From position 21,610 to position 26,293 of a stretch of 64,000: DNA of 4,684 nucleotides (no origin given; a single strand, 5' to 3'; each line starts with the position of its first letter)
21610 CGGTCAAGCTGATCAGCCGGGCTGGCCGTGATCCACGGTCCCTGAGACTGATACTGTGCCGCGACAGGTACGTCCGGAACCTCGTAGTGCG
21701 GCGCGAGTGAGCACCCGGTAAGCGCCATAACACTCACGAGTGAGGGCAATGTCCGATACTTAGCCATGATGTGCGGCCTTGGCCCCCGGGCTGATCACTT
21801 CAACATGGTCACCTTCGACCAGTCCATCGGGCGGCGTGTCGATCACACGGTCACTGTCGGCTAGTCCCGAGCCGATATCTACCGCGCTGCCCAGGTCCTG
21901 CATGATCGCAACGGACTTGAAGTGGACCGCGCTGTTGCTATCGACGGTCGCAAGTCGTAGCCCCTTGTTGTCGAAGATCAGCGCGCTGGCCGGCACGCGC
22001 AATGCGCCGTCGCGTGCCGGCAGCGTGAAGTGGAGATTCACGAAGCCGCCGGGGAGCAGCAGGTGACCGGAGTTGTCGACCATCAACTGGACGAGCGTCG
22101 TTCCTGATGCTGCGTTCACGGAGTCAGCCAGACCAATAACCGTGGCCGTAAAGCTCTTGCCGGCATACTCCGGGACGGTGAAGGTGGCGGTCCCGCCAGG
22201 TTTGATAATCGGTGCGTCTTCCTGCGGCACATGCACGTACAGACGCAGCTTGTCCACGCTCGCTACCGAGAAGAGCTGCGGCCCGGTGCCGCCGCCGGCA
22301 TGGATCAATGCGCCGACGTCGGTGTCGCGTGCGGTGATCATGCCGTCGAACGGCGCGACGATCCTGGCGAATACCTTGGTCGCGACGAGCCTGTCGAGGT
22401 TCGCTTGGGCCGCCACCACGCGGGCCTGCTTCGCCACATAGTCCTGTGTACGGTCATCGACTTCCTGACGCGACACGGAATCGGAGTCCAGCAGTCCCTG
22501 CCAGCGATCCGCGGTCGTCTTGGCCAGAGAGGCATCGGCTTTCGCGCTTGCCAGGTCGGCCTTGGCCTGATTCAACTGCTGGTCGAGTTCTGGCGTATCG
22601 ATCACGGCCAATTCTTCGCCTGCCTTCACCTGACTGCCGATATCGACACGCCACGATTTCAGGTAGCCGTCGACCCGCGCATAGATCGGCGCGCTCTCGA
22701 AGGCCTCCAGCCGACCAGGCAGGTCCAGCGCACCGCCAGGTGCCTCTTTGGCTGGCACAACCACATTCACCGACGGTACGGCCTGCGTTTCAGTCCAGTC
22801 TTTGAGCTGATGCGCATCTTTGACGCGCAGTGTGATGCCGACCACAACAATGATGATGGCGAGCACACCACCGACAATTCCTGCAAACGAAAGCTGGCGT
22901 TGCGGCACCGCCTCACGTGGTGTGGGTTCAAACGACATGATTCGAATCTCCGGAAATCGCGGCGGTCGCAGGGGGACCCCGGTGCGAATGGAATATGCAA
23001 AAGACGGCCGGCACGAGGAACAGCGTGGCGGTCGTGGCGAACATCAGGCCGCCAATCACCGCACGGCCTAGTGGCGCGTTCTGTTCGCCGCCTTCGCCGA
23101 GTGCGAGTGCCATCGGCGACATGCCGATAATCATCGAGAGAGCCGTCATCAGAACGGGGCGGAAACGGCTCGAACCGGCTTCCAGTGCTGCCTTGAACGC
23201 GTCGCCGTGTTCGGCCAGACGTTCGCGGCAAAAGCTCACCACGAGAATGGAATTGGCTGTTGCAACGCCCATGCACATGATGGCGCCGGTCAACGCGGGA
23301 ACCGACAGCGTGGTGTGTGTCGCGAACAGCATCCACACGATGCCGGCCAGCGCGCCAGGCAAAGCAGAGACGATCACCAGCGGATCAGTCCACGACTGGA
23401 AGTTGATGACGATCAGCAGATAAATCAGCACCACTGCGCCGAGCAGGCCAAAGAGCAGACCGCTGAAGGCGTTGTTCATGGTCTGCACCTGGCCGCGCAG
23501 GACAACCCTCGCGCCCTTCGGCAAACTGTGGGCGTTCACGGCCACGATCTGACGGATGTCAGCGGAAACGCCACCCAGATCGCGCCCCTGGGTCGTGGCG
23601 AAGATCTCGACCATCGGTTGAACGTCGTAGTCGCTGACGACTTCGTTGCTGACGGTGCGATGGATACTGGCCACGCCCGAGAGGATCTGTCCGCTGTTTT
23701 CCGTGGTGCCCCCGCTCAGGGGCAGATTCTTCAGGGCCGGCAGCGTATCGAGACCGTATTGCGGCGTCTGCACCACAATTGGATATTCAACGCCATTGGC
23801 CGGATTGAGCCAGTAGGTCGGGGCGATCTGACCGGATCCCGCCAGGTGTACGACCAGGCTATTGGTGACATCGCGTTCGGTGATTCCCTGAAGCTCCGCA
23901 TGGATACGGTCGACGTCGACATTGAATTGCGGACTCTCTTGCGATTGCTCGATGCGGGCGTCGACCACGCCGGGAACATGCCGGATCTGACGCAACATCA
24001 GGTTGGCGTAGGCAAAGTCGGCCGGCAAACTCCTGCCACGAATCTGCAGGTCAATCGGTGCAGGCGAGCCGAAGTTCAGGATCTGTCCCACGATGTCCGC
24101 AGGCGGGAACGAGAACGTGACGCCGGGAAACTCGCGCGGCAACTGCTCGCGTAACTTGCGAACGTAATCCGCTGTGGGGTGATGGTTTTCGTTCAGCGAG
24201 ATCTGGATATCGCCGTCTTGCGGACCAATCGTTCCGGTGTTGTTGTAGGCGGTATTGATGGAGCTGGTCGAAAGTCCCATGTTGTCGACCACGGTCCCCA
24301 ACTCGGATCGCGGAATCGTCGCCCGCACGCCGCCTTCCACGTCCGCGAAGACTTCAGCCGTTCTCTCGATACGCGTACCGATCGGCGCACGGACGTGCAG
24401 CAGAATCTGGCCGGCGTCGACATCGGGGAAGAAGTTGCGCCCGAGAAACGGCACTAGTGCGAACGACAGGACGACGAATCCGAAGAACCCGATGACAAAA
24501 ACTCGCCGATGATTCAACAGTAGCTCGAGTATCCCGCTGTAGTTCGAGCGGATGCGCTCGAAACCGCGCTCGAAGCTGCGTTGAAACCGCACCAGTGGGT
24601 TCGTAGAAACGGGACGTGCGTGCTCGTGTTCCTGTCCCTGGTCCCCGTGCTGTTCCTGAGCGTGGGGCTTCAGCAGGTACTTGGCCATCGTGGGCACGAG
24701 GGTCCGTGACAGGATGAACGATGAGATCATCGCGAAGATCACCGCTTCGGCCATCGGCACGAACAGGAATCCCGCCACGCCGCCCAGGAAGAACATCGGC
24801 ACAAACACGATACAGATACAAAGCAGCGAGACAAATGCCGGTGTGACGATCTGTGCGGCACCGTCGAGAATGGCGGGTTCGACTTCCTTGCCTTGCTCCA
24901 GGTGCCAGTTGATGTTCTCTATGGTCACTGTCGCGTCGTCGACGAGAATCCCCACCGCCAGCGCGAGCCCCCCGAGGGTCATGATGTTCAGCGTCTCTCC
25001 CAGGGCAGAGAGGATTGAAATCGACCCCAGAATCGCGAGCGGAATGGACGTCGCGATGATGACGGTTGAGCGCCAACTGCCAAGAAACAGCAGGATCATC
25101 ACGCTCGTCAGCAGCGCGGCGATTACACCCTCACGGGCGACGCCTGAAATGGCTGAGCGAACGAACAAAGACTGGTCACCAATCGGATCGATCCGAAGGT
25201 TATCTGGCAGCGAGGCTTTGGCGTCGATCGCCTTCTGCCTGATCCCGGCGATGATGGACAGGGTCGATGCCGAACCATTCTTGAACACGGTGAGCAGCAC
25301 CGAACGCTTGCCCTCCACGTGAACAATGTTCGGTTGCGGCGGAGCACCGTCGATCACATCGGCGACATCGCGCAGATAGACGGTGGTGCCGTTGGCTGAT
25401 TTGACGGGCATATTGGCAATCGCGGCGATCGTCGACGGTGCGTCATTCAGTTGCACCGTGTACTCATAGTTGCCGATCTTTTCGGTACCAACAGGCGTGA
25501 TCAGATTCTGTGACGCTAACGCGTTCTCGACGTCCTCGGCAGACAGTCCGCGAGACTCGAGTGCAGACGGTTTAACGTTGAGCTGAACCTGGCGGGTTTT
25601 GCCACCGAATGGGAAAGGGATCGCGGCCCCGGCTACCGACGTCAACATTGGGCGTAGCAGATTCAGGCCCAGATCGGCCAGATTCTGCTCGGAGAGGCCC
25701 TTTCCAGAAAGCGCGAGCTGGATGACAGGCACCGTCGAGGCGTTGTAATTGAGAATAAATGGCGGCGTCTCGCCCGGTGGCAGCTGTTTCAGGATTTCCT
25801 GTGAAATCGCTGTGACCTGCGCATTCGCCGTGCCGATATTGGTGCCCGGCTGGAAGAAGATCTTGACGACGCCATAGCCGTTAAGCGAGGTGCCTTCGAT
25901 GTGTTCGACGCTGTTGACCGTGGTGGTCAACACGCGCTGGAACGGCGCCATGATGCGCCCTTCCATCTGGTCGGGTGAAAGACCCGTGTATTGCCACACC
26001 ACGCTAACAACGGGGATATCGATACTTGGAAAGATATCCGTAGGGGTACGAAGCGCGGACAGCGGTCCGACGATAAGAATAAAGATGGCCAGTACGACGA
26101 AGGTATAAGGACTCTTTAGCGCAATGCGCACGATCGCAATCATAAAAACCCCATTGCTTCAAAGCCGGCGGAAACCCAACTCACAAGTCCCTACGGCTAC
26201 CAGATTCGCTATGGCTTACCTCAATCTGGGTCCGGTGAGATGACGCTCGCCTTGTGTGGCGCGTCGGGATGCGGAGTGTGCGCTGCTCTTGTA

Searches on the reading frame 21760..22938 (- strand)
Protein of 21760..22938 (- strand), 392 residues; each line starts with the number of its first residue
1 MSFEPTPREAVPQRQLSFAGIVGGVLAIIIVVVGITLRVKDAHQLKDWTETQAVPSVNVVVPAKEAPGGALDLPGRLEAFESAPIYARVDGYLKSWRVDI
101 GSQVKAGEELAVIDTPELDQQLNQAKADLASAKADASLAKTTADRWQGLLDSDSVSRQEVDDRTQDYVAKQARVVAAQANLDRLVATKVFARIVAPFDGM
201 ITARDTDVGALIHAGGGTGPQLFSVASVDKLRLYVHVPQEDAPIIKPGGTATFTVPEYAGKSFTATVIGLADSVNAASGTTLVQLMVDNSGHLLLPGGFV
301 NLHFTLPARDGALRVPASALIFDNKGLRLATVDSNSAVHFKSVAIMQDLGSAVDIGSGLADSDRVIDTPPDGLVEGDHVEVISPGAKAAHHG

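Call 64: search_protein_families(library=pfam, proteins=[window:21760-22938:-], max_evalue=0.001)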
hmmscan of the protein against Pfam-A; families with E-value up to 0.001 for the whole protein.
window:21760-22938:- (392 aa): 2 families
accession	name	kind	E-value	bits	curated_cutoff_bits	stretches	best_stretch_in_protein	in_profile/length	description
PF16576.10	HlyD_D23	-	1.4e-21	77.2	30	1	82-300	19-214/214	Barrel-sandwich domain of CusB or HlyD membrane-fusion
PF13437.12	HlyD_3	-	1.2e-14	55.3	22.2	1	193-297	2-106/106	HlyD family secretion protein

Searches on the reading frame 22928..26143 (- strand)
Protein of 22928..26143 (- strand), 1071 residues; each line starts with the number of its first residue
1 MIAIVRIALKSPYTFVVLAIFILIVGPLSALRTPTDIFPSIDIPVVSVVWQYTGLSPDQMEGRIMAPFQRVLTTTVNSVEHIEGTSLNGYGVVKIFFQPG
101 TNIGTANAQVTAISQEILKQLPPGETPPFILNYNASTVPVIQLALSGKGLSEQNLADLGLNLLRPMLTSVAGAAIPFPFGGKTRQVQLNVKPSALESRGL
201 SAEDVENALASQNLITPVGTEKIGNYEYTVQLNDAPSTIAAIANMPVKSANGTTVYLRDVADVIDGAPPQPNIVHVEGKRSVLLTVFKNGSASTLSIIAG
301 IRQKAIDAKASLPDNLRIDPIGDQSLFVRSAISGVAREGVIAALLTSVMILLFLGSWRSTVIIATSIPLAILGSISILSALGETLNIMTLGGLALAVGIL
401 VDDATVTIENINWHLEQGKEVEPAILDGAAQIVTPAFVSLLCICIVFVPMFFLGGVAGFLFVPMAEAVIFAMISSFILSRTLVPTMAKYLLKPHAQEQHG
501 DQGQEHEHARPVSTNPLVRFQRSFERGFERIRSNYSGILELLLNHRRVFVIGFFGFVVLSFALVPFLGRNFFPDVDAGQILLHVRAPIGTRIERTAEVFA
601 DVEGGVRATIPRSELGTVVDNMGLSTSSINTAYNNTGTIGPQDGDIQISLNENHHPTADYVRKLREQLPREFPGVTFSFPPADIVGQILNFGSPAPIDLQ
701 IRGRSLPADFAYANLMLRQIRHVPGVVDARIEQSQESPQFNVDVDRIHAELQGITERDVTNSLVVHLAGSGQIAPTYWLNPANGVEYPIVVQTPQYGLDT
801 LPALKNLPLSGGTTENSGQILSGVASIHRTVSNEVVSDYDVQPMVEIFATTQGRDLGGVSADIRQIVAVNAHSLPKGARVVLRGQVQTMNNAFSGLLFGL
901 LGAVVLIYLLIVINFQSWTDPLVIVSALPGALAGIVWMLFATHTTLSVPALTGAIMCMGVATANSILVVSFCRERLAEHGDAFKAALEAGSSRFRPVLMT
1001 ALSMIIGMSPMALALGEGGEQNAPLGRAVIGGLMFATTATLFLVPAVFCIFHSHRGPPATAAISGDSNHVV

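Call 5: search_protein_families(library=pfam, proteins=[window:22928-26143:-], max_evalue=0.01)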
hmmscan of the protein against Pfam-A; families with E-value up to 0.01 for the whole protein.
window:22928-26143:- (1071 aa): 3 families
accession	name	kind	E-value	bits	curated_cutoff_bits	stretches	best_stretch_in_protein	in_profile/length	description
PF00873.25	ACR_tran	-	8.9e-198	659.7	28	1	4-1052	1-1021/1021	AcrB/AcrD/AcrF family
PF03176.21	MMPL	-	3.4e-05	23.4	20.5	1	862-1050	109-301/333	MMPL family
PF13886.12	TM7S3_TM198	-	0.0054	16.9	29.2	1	889-964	21-96/199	TM7S3/TM198-like domain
